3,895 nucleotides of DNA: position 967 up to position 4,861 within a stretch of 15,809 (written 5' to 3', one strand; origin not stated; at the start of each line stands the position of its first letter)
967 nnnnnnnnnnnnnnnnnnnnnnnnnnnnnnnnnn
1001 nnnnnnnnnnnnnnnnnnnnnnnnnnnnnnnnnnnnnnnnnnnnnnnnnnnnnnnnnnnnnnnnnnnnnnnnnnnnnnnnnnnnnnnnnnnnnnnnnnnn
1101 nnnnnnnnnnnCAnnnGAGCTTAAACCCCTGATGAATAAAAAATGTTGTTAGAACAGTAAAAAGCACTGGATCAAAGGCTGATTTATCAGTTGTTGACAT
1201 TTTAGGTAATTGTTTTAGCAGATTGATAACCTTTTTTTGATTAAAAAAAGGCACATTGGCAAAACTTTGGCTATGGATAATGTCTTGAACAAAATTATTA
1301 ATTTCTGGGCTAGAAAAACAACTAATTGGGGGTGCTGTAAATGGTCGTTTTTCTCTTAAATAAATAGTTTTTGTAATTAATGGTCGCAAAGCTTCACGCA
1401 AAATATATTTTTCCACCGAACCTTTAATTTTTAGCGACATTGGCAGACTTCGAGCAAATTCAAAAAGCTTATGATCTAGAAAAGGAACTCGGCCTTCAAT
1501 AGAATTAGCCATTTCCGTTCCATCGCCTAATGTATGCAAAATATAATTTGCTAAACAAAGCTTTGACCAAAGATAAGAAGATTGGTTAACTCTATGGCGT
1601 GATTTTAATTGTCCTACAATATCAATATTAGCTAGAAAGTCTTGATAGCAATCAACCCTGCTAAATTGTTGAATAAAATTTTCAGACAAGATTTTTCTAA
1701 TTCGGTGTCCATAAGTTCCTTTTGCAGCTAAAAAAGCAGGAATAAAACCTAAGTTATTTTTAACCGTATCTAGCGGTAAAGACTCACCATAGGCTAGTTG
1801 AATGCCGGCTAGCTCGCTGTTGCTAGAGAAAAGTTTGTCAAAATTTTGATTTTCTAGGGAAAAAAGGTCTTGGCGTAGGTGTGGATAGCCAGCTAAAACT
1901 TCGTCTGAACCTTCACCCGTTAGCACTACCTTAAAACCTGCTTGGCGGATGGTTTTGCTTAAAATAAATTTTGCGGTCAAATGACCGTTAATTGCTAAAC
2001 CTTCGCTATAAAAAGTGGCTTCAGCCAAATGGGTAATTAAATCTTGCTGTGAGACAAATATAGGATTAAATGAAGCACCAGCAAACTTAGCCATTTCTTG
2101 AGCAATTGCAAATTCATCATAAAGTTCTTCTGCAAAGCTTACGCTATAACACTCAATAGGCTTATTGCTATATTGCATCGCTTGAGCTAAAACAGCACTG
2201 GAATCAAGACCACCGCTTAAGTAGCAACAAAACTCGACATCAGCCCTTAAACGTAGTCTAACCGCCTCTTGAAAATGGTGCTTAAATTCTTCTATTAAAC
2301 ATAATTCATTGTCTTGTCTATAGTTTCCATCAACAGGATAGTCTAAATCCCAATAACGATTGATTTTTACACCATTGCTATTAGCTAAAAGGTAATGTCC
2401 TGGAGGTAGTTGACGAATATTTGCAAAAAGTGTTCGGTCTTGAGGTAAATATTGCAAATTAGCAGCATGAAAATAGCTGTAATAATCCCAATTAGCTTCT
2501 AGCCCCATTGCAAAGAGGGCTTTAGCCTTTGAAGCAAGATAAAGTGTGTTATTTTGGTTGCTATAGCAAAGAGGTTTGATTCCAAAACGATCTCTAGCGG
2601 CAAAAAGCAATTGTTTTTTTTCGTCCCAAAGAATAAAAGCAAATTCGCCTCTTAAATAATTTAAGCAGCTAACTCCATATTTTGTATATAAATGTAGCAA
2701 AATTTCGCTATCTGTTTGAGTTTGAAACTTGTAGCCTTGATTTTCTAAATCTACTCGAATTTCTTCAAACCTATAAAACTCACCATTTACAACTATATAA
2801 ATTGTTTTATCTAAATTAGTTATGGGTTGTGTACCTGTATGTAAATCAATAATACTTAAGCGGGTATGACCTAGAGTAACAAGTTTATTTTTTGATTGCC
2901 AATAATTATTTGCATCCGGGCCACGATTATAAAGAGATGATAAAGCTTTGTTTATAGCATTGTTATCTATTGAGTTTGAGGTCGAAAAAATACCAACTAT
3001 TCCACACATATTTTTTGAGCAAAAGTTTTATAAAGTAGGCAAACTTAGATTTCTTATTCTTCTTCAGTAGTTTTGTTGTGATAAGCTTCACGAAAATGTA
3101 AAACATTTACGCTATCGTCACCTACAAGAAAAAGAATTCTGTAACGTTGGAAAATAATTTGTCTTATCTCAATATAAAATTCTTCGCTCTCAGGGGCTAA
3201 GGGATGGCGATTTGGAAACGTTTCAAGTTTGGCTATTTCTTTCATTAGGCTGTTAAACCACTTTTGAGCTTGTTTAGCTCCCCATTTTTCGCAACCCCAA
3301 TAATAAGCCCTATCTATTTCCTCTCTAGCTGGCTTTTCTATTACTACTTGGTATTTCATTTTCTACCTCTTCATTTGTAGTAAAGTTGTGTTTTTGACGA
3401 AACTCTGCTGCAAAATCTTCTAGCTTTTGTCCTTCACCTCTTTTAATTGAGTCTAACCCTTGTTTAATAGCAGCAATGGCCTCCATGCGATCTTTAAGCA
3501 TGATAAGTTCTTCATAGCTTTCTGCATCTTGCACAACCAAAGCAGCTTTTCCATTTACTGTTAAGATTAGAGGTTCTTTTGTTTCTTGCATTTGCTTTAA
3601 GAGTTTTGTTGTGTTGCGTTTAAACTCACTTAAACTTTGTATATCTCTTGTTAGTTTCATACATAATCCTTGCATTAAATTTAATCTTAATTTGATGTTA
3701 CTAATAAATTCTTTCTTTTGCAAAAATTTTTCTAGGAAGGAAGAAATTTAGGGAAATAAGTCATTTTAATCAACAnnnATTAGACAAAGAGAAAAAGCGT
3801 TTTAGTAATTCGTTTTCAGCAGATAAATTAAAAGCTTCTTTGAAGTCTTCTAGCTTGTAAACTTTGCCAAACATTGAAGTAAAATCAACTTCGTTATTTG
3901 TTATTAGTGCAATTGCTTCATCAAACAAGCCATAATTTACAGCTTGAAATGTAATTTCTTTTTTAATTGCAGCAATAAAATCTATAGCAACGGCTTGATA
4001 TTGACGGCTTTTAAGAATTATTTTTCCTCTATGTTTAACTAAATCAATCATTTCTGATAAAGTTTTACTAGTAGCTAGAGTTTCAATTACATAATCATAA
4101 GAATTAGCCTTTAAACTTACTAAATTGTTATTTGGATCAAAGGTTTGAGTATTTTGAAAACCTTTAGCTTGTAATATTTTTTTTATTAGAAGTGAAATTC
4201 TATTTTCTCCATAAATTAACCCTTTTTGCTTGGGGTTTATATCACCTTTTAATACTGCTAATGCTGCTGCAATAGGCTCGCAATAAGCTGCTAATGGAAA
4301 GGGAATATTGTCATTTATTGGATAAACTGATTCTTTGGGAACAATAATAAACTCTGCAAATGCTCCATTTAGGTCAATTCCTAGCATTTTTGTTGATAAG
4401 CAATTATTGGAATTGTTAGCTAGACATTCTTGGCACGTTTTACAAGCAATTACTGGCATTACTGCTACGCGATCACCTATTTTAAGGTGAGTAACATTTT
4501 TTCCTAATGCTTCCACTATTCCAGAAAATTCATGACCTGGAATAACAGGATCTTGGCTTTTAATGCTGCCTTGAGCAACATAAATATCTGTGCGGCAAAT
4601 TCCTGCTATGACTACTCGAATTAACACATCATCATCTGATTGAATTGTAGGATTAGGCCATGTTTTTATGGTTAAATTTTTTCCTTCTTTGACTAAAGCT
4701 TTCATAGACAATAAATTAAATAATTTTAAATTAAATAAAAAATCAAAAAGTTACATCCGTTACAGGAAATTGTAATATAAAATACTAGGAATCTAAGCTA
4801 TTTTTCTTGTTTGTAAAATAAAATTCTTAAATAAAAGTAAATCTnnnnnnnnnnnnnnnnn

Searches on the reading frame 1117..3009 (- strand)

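Call 4: search_protein_families(library=pfam, proteins=[window:1117-3009:-], max_evalue=0.01)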
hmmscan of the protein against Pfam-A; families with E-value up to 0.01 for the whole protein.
window:1117-3009:- (631 aa): 5 families
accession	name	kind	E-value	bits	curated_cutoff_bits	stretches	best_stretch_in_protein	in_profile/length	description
PF00733.27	Asn_synthase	-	3.9e-71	241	21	1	242-603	2-333/354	Asparagine synthase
PF13537.11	GATase_7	-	8.3e-41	139.3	25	1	48-166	1-122/123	Glutamine amidotransferase domain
PF13522.11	GATase_6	-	1.7e-36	125.6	27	1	31-160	1-129/130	Glutamine amidotransferase domain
PF12481.13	DUF3700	-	0.0019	18.1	27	1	116-154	126-164/228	Aluminium induced protein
PF06508.19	QueC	-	0.0095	15.9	22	0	262-319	4-60/210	Queuosine biosynthesis protein QueC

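Call 5: search_protein_families(library=ncbifam, proteins=[window:1117-3009:-], max_evalue=0.01)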
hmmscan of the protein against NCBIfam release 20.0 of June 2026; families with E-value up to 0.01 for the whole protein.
window:1117-3009:- (631 aa): 10 families
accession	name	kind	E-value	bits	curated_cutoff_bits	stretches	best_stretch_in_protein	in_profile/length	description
TIGR01536.1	asn_synth_AEB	equivalog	3.3e-128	428.9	267.1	1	2-557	1-517/517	asparagine synthase (glutamine-hydrolyzing)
TIGR03108.1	eps_aminotran_1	hypoth_equivalog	5.5e-106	355.7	816.9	1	1-602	1-605/628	XrtA/PEP-CTERM system amidotransferase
TIGR03104.1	trio_amidotrans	equivalog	2.7e-88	296.7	570.1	2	1-376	1-381/589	N-acetylglutaminylglutamine amidotransferase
NF006949.0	PRK09431.1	equivalog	4.7e-88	296.1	499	3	1-167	1-167/554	asparagine synthase B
NF033535.1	lass_lactam_cya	exception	2.7e-71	241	525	2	1-379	1-384/668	lasso peptide isopeptide bond-forming cyclase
NF033561.1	macrolact_Ik_Al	subfamily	1.9e-14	53.2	300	1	139-292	97-246/561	albusnodin/ikarugamycin family macrolactam cyclase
TIGR01134.1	purF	equivalog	1e-12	48.2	350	1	44-168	66-201/432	amidophosphoribosyltransferase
NF001484.0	PRK00331.1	subfamily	3.4e-12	45.5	381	1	43-168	66-201/601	isomerizing glutamine--fructose-6-phosphate transaminase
TIGR01135.1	glmS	equivalog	6e-10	38.2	418.05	1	42-168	64-200/607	glutamine--fructose-6-phosphate transaminase (isomerizing)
TIGR00364.1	TIGR00364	equivalog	0.0047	16.5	150.3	0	263-317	4-57/201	7-cyano-7-deazaguanine synthase QueC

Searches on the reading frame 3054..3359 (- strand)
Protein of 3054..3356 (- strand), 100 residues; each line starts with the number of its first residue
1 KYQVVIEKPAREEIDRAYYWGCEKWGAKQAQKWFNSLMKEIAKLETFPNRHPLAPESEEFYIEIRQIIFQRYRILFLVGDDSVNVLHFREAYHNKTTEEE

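Call 38: search_protein_families(library=padloc, proteins=[window:3054-3356:-], max_evalue=0.01)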
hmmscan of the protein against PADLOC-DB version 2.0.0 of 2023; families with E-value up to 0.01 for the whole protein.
window:3054-3356:- (100 aa): 0 families

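Call 55: search_protein_families(library=pfam, proteins=[window:3057-3359:-], max_evalue=0.01)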
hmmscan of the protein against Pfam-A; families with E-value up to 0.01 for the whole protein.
window:3057-3359:- (101 aa): 1 family
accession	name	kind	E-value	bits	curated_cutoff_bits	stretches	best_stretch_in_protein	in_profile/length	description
PF05016.21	ParE_toxin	-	1.9e-08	35.2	23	1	5-89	1-82/89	ParE toxin of type II toxin-antitoxin system, parDE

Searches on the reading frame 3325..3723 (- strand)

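Call 38: search_protein_families(library=padloc, proteins=[window:3325-3720:-], max_evalue=0.01)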
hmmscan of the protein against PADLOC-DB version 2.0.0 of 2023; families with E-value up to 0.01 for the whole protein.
window:3325-3720:- (131 aa): 0 families

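Call 55: search_protein_families(library=pfam, proteins=[window:3328-3723:-], max_evalue=0.01)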
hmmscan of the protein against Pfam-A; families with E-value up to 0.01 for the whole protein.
window:3328-3723:- (132 aa): 1 family
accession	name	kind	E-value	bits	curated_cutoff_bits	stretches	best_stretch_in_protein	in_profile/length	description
PF02604.26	PhdYeFM_antitox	-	4.8e-12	45.9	29.8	1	28-92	3-66/74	Antitoxin Phd_YefM, type II toxin-antitoxin system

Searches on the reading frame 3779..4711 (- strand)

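Call 4: search_protein_families(library=pfam, proteins=[window:3779-4711:-], max_evalue=0.01)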
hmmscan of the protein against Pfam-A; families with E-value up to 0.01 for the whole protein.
window:3779-4711:- (311 aa): 3 families
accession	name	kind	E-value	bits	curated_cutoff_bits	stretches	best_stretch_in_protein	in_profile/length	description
PF08240.17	ADH_N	-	5e-31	107.5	23.5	1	26-134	2-104/104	Alcohol dehydrogenase GroES-like domain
PF00107.32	ADH_zinc_N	-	2.6e-05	24.6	31.8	1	180-269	33-126/129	Zinc-binding dehydrogenase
PF13602.12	ADH_zinc_N_2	-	0.0049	18.2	27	1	200-300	19-126/134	Zinc-binding dehydrogenase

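Call 5: search_protein_families(library=ncbifam, proteins=[window:3779-4711:-], max_evalue=0.01)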
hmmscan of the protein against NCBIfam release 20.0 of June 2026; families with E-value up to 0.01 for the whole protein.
window:3779-4711:- (311 aa): 24 families
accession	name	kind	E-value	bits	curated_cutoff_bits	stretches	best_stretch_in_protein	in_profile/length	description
NF003808.0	PRK05396.1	equivalog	7e-43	146.8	380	2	3-200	1-203/341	L-threonine 3-dehydrogenase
NF041097.1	keto_inos_dh_IolM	equivalog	6.9e-39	133.6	450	2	11-199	38-245/389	scyllo-inosose 3-dehydrogenase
TIGR00692.1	tdh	equivalog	1.2e-37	129.8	458.35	2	17-195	15-196/340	L-threonine 3-dehydrogenase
NF007489.0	PRK10083.1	equivalog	2.6e-33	115.4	376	1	6-181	5-181/339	Zn-dependent oxidoreductase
NF007642.0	PRK10309.1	equivalog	2.6e-30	105.8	550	1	3-200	1-200/347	galactitol-1-phosphate 5-dehydrogenase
NF010344.0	PRK13771.1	subfamily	2e-28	99.3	349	1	3-168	1-170/334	putative alcohol dehydrogenase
NF007375.0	PRK09880.1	equivalog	1.7e-23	82.9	469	1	20-196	21-205/344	L-idonate 5-dehydrogenase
NF006940.0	PRK09422.1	equivalog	3.3e-22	78.9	344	1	6-301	5-302/338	alcohol dehydrogenase AdhP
NF047908.1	AldhRedAhr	equivalog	2.2e-21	76.1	470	1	11-185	14-191/335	NADPH-dependent aldehyde reductase Ahr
NF041172.1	AcrlCoa_red_Thmprot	equivalog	4.6e-20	71.8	500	1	3-144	1-144/334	acryloyl-CoA reductase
TIGR03989.1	Rxyl_3153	subfamily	1.8e-19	70.3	440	1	26-105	26-106/370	NDMA-dependent alcohol dehydrogenase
TIGR02822.1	adh_fam_2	subfamily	5.6e-18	65.1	283.5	1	24-169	25-174/329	zinc-binding alcohol dehydrogenase family protein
TIGR03201.1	dearomat_had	equivalog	2.6e-16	59.7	338.65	1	10-134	8-132/349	6-hydroxycyclohex-1-ene-1-carbonyl-CoA dehydrogenase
TIGR03451.1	mycoS_dep_FDH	equivalog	4.3e-15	55.4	512.9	1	25-108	25-108/358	S-(hydroxymethyl)mycothiol dehydrogenase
TIGR03366.1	HpnZ_proposed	hypoth_equivalog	5.9e-15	55.3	328.1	1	27-199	6-194/315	putative phosphonate catabolism associated alcohol dehydrogenase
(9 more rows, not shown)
